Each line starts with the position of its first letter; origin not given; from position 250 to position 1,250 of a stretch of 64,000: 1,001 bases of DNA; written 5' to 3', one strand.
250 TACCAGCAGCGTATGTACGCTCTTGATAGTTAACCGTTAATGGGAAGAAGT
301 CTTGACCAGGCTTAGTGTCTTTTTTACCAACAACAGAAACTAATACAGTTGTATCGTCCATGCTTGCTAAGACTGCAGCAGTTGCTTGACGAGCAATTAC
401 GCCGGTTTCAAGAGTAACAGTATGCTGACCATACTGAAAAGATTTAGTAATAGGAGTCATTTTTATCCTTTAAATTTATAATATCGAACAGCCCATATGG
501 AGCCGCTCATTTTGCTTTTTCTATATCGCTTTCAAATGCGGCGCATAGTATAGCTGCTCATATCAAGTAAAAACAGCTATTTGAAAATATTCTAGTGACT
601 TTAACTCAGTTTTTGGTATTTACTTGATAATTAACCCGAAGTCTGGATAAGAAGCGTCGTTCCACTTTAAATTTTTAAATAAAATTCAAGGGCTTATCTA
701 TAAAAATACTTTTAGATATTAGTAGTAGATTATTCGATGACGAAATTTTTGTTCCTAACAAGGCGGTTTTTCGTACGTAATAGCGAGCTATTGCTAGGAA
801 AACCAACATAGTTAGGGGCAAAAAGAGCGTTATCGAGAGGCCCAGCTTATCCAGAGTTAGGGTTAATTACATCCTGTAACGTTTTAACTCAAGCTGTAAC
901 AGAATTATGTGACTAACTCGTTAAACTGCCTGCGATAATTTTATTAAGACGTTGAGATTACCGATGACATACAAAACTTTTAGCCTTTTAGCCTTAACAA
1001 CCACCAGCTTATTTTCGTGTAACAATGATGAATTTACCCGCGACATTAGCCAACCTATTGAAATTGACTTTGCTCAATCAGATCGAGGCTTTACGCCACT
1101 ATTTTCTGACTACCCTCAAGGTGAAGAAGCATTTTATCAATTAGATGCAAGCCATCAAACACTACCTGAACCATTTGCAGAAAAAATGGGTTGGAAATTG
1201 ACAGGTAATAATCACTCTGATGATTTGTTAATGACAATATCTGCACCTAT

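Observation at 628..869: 242-bp MITE-like element with 24-bp TIRs and an internal 100-bp hairpin in the pnp divergent promoter region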

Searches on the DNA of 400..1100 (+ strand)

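Call 5: search_rna_families(source=window, start=400, end=1100, threshold=evalue, max_evalue=10, show_alignments=3)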
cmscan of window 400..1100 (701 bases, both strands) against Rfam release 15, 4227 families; matches with E-value up to 10: 0.
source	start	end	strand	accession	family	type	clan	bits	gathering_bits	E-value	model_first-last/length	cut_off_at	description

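Call 73: search_dna_similar(query=window:628-869:+, collection=plasmids, mode=distant, max_rows=25)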
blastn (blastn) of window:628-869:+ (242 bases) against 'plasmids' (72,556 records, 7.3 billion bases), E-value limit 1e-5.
Records with a match: 1; places in all: 1; records where one place covers at least 80% of the query: 0.
Best place of each record, by identity: 60-80% 1.
By first word of the organism name: Shewanella 1.
By predicted mobility (MOB-suite, as given by PLSDB): non-mobilizable 1.
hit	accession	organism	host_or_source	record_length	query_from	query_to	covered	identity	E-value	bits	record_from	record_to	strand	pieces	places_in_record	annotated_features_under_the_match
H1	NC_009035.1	Shewanella baltica OS155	-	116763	118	238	50%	71.1%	8e-7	62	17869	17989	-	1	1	none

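Call 96: get_annotated_region(hit=H1, flank=400)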
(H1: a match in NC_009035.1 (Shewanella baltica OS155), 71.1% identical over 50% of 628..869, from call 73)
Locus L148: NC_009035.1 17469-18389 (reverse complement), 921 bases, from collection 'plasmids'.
description: Shewanella baltica OS155 plasmid pSbal01, complete sequence
organism: Shewanella baltica OS155 (NCBI taxid 325240)
taxonomy: Bacteria; Pseudomonadota; Gammaproteobacteria; Alteromonadales; Shewanellaceae; Shewanella; Shewanella baltica; Shewanella baltica OS155
host: -; source: -; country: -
typing (MOB-suite, as given by PLSDB): non-mobilizable; replicon rep_cluster_1930
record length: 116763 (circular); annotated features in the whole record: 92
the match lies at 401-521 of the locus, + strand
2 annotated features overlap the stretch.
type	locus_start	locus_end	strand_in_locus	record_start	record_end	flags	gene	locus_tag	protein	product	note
CDS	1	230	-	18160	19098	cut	-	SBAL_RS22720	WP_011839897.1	YvcK family protein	-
CDS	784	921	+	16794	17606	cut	-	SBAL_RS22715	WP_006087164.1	glucosaminidase domain-containing protein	-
